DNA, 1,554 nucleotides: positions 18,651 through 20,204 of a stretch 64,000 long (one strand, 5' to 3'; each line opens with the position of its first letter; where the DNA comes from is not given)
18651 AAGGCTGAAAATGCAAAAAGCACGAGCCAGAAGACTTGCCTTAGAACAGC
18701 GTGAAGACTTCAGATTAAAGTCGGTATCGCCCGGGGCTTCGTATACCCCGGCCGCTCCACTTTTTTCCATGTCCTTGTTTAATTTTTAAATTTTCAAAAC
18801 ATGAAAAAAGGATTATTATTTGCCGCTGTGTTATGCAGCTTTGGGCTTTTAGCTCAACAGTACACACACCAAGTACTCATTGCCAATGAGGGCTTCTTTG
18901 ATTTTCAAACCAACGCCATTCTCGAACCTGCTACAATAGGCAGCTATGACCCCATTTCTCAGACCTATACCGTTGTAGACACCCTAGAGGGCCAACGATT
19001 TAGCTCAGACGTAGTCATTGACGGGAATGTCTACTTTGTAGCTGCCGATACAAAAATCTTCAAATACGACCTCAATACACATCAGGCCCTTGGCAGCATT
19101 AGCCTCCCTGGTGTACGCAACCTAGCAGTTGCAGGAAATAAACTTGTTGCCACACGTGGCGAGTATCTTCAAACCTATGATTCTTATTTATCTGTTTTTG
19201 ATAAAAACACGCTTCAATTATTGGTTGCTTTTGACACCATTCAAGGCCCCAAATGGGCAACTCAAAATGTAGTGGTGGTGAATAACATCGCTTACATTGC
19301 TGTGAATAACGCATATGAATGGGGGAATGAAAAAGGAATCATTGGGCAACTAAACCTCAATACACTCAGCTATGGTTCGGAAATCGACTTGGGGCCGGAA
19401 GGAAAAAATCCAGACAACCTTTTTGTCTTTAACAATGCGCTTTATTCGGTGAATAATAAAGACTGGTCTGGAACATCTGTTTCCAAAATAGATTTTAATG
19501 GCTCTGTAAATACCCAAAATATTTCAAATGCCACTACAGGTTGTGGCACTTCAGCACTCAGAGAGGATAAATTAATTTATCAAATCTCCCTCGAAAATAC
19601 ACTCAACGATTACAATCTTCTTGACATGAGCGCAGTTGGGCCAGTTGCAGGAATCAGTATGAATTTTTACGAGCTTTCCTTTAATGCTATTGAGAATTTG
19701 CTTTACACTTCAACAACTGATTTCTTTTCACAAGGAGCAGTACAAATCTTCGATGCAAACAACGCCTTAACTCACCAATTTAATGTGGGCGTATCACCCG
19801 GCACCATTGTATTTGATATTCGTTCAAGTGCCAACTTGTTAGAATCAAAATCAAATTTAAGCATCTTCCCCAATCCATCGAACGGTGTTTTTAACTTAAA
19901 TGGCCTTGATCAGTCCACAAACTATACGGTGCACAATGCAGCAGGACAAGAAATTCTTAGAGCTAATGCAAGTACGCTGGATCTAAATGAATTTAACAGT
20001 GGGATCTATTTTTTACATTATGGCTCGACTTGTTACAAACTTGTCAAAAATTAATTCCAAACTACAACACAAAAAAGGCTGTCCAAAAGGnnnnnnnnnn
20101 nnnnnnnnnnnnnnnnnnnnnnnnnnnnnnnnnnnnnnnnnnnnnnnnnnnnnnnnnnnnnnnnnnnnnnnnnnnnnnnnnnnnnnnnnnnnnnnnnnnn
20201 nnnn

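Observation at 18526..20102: Cobalamin riboswitch controlling a single T9SS-sorted beta-propeller-like protein with no transporter gene attached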

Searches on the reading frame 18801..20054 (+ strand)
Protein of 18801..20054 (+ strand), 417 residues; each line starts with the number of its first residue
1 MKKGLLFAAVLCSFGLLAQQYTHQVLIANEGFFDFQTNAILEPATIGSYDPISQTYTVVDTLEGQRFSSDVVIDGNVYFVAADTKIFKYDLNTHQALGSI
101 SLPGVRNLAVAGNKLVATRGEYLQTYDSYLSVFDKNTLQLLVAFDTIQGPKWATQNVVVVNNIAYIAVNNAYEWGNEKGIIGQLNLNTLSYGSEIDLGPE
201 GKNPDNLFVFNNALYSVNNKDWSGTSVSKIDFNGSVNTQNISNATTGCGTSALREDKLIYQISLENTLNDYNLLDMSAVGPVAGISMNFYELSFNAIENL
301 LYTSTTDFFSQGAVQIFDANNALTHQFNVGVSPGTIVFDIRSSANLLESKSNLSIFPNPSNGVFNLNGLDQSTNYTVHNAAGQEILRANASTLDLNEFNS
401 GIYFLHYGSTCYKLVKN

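Call 7: search_protein_families(library=pfam, proteins=[window:18801-20054:+], max_evalue=0.01)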
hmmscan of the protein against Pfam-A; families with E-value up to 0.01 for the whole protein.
window:18801-20054:+ (417 aa): 2 families
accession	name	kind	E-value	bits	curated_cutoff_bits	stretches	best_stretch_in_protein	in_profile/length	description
PF18962.6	Por_Secre_tail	-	1.1e-08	35.7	27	1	355-409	1-64/75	Secretion system C-terminal sorting domain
PF02191.22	OLF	-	0.00035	20.7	23.9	0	68-104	70-107/246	Olfactomedin-like domain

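Call 8: search_protein_families(library=ncbifam, proteins=[window:18801-20054:+], max_evalue=0.01)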
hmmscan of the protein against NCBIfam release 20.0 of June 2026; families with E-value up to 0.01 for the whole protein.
window:18801-20054:+ (417 aa): 1 family
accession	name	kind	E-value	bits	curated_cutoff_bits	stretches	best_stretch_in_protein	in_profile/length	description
TIGR04183.1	Por_Secre_tail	domain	2.3e-07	30.7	23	1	355-408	1-59/72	T9SS type A sorting domain-containing protein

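Call 9: find_homologous_proteins(query=window:18801-20051:+, max_evalue=0.001)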
Query window:18801-20051:+ (417 aa): 1123 proteins with E <= 0.001 among 5684 candidates; the best 120 are listed.
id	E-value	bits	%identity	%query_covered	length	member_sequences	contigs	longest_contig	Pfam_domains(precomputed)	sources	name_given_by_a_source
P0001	1.4e-266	902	98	100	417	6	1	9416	PF18962.8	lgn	-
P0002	5.6e-252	854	93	100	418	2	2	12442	PF18962.8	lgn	-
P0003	1.9e-210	717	78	100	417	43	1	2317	PF18962.8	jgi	-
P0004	6.9e-206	702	75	100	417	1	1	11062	PF18962.8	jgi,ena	jgi:hypothetical protein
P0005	5.8e-205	699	74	100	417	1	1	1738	PF18962.8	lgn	-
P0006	1.8e-203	694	75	100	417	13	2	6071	PF18962.8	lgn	-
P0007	3.3e-201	687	73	100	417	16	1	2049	PF18962.8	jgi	-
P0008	1.5e-200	684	73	100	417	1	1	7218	PF18962.8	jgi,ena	jgi:hypothetical protein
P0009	7.2e-200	682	73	100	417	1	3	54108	PF18962.8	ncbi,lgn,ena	-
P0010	9.3e-200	682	72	100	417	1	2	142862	PF18962.8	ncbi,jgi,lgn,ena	jgi:hypothetical protein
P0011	9.6e-200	682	72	100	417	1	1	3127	PF18962.8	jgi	jgi:hypothetical protein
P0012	2.4e-199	680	72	100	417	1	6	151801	PF18962.8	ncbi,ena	-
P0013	2.6e-199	680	72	100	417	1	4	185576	PF18962.8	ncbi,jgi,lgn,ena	-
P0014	1.4e-194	665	70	100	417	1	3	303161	PF18962.8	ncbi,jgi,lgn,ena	jgi:hypothetical protein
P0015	7.1e-194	662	71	100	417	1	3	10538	PF18962.8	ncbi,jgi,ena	jgi:hypothetical protein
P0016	1.2e-193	662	71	100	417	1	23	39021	PF18962.8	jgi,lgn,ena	jgi:hypothetical protein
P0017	1.3e-193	662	71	100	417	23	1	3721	PF18962.8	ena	-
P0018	2.4e-193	661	71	100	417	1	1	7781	PF18962.8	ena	-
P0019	3.1e-193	660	71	100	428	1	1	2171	PF18962.8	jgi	jgi:outer membrane protein assembly factor BamB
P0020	7.3e-193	659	71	100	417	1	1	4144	PF18962.8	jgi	jgi:hypothetical protein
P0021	9.2e-193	659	70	100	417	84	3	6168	PF18962.8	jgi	jgi:hypothetical protein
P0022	9.9e-192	655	71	100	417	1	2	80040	PF18962.8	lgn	-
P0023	1.1e-191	655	70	100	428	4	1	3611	PF18962.8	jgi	jgi:hypothetical protein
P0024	2.7e-191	654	71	100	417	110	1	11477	PF18962.8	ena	-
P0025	4.5e-191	653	70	100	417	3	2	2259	PF18962.8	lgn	-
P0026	1.5e-190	652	70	100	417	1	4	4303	PF18962.8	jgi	jgi:hypothetical protein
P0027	1.5e-190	652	70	100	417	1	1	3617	PF18962.8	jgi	jgi:hypothetical protein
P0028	1.6e-190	651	70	100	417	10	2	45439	PF18962.8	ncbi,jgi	ncbi:MAG: hypothetical protein RL511_56 [Bacteroidota bacterium]|jgi:hypothetical protein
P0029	2.5e-190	651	74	94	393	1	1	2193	PF18962.8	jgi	jgi:hypothetical protein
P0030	6.0e-190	650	69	100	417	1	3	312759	PF18962.8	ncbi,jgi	jgi:Secretion system C-terminal sorting domain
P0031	9.3e-190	649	70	100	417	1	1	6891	PF18962.8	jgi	jgi:hypothetical protein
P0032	1.4e-189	648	69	100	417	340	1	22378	PF18962.8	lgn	-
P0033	3.5e-189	647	69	100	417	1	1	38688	PF18962.8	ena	-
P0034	3.6e-189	647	70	100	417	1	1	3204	PF18962.8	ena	-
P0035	5.4e-189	646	69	100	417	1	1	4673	PF18962.8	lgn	-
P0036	5.8e-189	646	69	100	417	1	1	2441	PF18962.8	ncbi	-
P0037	6.1e-189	646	69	100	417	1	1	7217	PF18962.8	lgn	-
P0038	6.8e-189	646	70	100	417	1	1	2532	PF18962.8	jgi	jgi:hypothetical protein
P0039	7.6e-189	646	69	100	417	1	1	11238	PF18962.8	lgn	-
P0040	1.0e-188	645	69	100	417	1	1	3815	PF18962.8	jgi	jgi:hypothetical protein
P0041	1.0e-188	645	69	100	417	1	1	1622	PF18962.8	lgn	-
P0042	1.3e-188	645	69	100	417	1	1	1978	PF18962.8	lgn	-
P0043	1.8e-188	645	69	100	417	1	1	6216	PF18962.8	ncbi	-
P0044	2.1e-188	644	68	100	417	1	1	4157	PF18962.8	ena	-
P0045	2.2e-188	644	69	100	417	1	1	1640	PF18962.8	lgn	-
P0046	2.4e-188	644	68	100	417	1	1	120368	PF18962.8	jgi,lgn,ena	jgi:hypothetical protein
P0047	2.8e-188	644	69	100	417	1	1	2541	PF18962.8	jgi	jgi:hypothetical protein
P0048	2.9e-188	644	69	100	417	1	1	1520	PF18962.8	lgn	-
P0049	3.8e-188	644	69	100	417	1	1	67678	PF18962.8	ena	-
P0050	4.9e-188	643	69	100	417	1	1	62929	PF18962.8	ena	-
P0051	9.2e-188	642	69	100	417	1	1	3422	PF18962.8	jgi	jgi:hypothetical protein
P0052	9.6e-188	642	69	100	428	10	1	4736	PF18962.8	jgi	jgi:hypothetical protein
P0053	1.3e-187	642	69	100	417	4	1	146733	PF18962.8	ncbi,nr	ncbi:MAG: T9SS type A sorting domain-containing protein [Crocinitomicaceae bacterium]|nr:T9SS type A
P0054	1.4e-187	642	69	100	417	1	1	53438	PF18962.8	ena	-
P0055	1.5e-187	642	69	100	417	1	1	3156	PF18962.8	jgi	jgi:hypothetical protein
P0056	1.5e-187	642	68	100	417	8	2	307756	PF18962.8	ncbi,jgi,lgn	ncbi:MAG: hypothetical protein RL762_877 [Bacteroidota bacterium]|jgi:hypothetical protein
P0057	2.9e-187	641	69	100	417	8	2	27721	PF18962.8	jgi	jgi:hypothetical protein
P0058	3.0e-187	641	68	100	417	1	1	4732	PF18962.8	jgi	jgi:hypothetical protein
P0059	3.1e-187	641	69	100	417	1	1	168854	PF18962.8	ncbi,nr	ncbi:MAG: T9SS type A sorting domain-containing protein [Crocinitomicaceae bacterium]|nr:T9SS type A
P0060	5.8e-187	640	69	100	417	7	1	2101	PF18962.8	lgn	-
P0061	6.0e-187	640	69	100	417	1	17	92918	PF18962.8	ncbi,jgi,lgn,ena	ncbi:MAG: hypothetical protein RL440_1225 [Bacteroidota bacterium]|jgi:hypothetical protein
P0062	6.7e-187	640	69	100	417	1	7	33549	PF18962.8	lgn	-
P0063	8.4e-187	639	69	100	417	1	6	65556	PF18962.8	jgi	jgi:hypothetical protein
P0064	9.1e-187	639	69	100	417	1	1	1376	PF18962.8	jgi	jgi:hypothetical protein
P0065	1.2e-186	639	69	100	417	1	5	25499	PF18962.8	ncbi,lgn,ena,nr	ncbi:MAG: T9SS C-terminal target domain-containing protein [Flavobacteriia bacterium]|nr:MAG: T9SS C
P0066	1.3e-186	639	68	100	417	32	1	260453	PF18962.8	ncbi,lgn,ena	-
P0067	1.7e-186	638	69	100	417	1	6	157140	PF18962.8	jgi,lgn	jgi:hypothetical protein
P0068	2.2e-186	638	68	100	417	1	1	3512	PF18962.8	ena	-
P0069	2.8e-186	637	68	100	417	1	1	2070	PF18962.8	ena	-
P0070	3.0e-186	637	68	100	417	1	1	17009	PF18962.8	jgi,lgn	jgi:hypothetical protein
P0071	3.2e-186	637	68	100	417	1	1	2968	PF18962.8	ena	-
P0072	3.4e-186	637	69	100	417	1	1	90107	PF18962.8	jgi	jgi:Secretion system C-terminal sorting domain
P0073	3.5e-186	637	68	100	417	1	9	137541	PF18962.8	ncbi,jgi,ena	ncbi:MAG: hypothetical protein RL331_197 [Bacteroidota bacterium]|jgi:hypothetical protein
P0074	3.7e-186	637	68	100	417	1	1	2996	PF18962.8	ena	-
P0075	4.8e-186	637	68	100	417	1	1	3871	PF18962.8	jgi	jgi:hypothetical protein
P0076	5.4e-186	637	68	100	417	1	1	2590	PF18962.8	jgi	-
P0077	8.7e-186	636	68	100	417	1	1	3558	PF18962.8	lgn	-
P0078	2.5e-185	634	69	99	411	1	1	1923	PF18962.8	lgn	-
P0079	4.1e-185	634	68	100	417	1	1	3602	PF18962.8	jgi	jgi:hypothetical protein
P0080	5.4e-185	633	70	99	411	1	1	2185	PF18962.8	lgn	-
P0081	6.8e-185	633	69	99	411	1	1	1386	PF18962.8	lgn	-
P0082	9.8e-185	632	69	100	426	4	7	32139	PF18962.8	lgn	-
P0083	1.5e-184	632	68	100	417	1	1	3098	PF18962.8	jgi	jgi:hypothetical protein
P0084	1.6e-184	632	69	99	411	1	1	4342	PF18962.8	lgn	-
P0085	1.7e-184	632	68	100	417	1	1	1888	PF18962.8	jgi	jgi:hypothetical protein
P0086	1.7e-184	632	68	100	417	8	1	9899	PF18962.8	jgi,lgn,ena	-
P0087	2.1e-184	631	68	100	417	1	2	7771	PF18962.8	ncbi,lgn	-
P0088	3.1e-184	631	68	100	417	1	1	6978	PF18962.8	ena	-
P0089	3.8e-184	630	68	100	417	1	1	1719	PF18962.8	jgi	-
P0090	6.7e-184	630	68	100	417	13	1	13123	PF18962.8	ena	-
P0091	1.1e-183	629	68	100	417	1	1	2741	PF18962.8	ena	-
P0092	2.3e-183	628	68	98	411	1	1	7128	PF18962.8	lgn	-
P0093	4.5e-183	627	68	99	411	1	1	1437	PF18962.8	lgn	-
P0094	9.1e-183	626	67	100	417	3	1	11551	PF18962.8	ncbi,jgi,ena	jgi:hypothetical protein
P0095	1.1e-182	626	67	100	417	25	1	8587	PF18962.8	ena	-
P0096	2.0e-182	625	66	100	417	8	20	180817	PF18962.8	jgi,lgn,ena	jgi:hypothetical protein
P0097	5.6e-182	623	67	100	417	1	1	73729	PF18962.8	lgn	-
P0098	1.5e-181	622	66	100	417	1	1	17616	PF18962.8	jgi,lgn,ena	jgi:hypothetical protein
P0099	1.6e-181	622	67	100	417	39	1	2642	PF18962.8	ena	-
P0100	1.4e-179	615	65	100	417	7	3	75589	PF18962.8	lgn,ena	-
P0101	4.7e-179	614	67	100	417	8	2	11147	PF18962.8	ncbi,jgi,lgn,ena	jgi:hypothetical protein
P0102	1.4e-172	592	63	100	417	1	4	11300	PF18962.8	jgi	jgi:hypothetical protein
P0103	4.2e-172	591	62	100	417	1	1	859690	PF18962.8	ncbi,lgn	-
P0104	5.8e-172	590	63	100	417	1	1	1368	PF18962.8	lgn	-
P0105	9.5e-172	590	63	100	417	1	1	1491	PF18962.8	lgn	-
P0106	3.1e-171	588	63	100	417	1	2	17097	PF18962.8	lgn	-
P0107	4.4e-171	587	63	100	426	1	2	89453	PF18962.8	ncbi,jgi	ncbi:MAG: hypothetical protein RLZZ301_249 [Bacteroidota bacterium]|jgi:hypothetical protein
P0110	8.2e-169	580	61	100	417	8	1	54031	PF18962.8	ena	-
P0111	1.2e-168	579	72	86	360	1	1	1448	PF18962.8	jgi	jgi:hypothetical protein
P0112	5.2e-168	577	62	100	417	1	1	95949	PF18962.8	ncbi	ncbi:MAG: hypothetical protein ACKOWW_00265 [Flavobacteriales bacterium]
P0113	2.5e-167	575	62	100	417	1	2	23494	PF18962.8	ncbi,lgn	ncbi:MAG: hypothetical protein ACKOBN_01940 [Flavobacteriales bacterium]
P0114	6.0e-167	574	62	96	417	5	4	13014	PF18962.8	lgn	-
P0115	4.5e-165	568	61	100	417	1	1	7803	PF18962.8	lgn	-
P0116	2.4e-157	542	59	100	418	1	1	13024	PF18962.8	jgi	jgi:hypothetical protein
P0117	6.8e-157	541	59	100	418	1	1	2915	PF18962.8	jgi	jgi:hypothetical protein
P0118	8.9e-157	540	59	100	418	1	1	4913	PF18962.8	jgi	jgi:hypothetical protein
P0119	9.5e-157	540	59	100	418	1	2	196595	PF18962.8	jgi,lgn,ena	jgi:hypothetical protein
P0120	1.3e-156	540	58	100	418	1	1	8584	PF18962.8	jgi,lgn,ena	jgi:hypothetical protein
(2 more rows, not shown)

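Call 10: search_solved_structures(query=window:18801-20051:+, max_evalue=1, show_alignments=2)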
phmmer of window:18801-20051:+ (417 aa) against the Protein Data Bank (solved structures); distinct sequences matched with E-value up to 1: 4.
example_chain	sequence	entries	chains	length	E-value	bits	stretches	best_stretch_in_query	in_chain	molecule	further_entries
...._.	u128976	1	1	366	0.004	19.5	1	340-416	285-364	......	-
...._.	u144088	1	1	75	0.085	15.2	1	354-406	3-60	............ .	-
3dsm_A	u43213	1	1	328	0.93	11.8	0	288-339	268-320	uncharacterized protein BACUNI_02894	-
8baz_A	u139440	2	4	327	0.96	11.7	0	288-338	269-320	Surface layer protein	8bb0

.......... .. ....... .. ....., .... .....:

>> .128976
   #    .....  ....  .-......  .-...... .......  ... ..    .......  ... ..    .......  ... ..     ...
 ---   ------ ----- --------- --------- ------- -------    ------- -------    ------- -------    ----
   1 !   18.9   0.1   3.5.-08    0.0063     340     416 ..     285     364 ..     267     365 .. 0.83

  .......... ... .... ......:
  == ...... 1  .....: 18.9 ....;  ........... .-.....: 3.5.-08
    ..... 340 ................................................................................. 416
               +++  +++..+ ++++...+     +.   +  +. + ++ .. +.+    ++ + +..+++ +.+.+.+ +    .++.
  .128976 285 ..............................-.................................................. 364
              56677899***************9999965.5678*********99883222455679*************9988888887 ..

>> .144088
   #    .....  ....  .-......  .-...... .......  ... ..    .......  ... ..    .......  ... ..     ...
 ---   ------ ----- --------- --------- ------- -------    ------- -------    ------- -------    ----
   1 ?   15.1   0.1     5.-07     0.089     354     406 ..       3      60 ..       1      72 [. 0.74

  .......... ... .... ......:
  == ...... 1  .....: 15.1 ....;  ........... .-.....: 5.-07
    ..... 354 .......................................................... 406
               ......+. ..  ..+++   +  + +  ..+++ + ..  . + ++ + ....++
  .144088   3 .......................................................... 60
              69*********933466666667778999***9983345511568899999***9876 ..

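Call 13: find_related_loci(query=window:18801-20051:+, collection=genome_contigs, flank=10000)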
Query window:18801-20051:+ (417 aa) in genome_contigs; peptide patterns used: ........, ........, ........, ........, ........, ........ (x = any residue, [..] = any of these).
170 stretches matched a pattern; 102 encode a relative of the query (tblastn E <= 1e-3); the best 80 are kept; 80 distinct loci.
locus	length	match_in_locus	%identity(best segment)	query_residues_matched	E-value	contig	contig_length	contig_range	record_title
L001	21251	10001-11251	78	1-417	0e+0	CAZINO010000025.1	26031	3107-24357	MAG TPA_asm: uncultured Lishizhenia sp. isolate SRP193358_co1_472 genome assembly, contig: NODE_4248_length_26031_cov_7.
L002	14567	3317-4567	76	1-417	0e+0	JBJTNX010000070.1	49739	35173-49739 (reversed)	MAG: Sphingomonadales bacterium isolate samp_4450_metadecoder_1184 samp_4450_646078, whole genome shotgun sequence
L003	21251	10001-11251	73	1-417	0e+0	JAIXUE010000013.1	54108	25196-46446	MAG: Cryomorphaceae bacterium isolate D1_MAG_00008 pond_D1_MAG_00008_000000000044, whole genome shotgun sequence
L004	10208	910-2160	71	1-417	0e+0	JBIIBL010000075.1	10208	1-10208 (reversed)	MAG: Crocinitomicaceae bacterium isolate ME2000-06-20pf_3300042868_group1_bin224 Rohwer_bin717_scaffold_8325_c1, whole g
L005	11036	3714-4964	71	1-417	0e+0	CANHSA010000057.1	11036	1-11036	MAG: Flavobacteriales bacterium isolate RE-26jul17-36 genome assembly, contig: RE-26jul17-C10140, whole genome shotgun s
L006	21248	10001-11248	71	1-416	0e+0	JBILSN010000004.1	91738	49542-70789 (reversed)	MAG: Crocinitomicaceae bacterium isolate ME2018-06-28_3300042559_group8_bin87 Rohwer_bin798_scaffold_36_c1, whole genome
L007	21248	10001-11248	70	1-416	0e+0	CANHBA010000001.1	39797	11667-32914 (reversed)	MAG: Flavobacteriales bacterium isolate RE-16jun15-158 genome assembly, contig: RE-16jun15-C322, whole genome shotgun se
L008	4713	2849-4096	71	1-416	0e+0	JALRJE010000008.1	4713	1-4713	MAG: Crocinitomicaceae bacterium isolate QJ.9 QJ_696338, whole genome shotgun sequence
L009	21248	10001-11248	70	1-416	0e+0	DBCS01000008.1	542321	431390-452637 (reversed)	MAG TPA_asm: Flavobacteriales bacterium UBA952 UBA952_contig_331, whole genome shotgun sequence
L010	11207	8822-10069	70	1-416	0e+0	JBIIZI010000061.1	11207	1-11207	MAG: Crocinitomicaceae bacterium isolate ME2006-05-15D7_3300044846_group2_bin207 Rohwer_bin731_scaffold_5395_c1, whole g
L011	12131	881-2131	69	1-417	0e+0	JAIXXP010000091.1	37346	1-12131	MAG: Cryomorphaceae bacterium isolate D4_MAG_00057 pond_D4_MAG_00057_000000000096, whole genome shotgun sequence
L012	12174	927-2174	70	1-416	0e+0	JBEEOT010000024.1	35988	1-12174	MAG: Bacteroidota bacterium isolate deadrun_2019_sw_WHONDRS-S19S_0006_F_bin.3 scaffold_51, whole genome shotgun sequence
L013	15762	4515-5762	71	1-416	0e+0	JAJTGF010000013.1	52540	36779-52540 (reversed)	MAG: Cryomorphaceae bacterium isolate 49613_E39 Sample_49613_scaffold_715, whole genome shotgun sequence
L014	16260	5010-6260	69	1-417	0e+0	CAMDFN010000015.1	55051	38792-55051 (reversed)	MAG: Chryseobacterium gleum isolate MoE-02may19-126 genome assembly, contig: MoE-02may19-C423, whole genome shotgun sequ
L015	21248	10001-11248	69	1-416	0e+0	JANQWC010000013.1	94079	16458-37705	MAG: Crocinitomicaceae bacterium isolate MAG_77 P22051_104_S26_metaspades_31_94079_cov_21, whole genome shotgun sequence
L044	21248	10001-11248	56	1-417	3e-156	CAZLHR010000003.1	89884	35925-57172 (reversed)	MAG TPA_asm: uncultured Lishizhenia sp. isolate SRP193358_co1_123 genome assembly, contig: NODE_309_length_89884_cov_6.8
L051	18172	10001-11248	57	1-416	7e-155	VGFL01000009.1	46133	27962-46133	MAG: Bacteroidetes bacterium isolate M_surface_7_m2_242 M_surface_7_m2_242_Ga0194118_10000903, whole genome shotgun sequ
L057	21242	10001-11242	55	1-416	2e-149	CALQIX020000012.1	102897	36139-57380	MAG: Lishizhenia tianjinensis isolate HRSG-E13-bin-27 genome assembly, contig: HRSG-E13-C50, whole genome shotgun sequen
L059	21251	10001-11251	55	1-416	5e-150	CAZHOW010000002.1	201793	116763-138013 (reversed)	MAG TPA_asm: uncultured Lishizhenia sp. isolate SRP318679_co1_128 genome assembly, contig: NODE_40_length_201793_cov_11.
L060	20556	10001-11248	56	1-416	3e-147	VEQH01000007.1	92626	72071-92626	MAG: Flavobacteriales bacterium isolate ZLKRG09 NODE_101_length_92626_cov_5.746257, whole genome shotgun sequence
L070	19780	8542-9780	53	1-409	4e-138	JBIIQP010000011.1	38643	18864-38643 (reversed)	MAG: Crocinitomicaceae bacterium isolate ME2003-07-23pf_3300044630_group2_bin137 Rohwer_bin677_scaffold_542_c1, whole ge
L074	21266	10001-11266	51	1-416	2e-135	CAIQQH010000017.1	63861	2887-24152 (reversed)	MAG: uncultured Flavobacteriia bacterium isolate Kiruna3_bin-5384 genome assembly, contig: bin-5384:017/137, whole genom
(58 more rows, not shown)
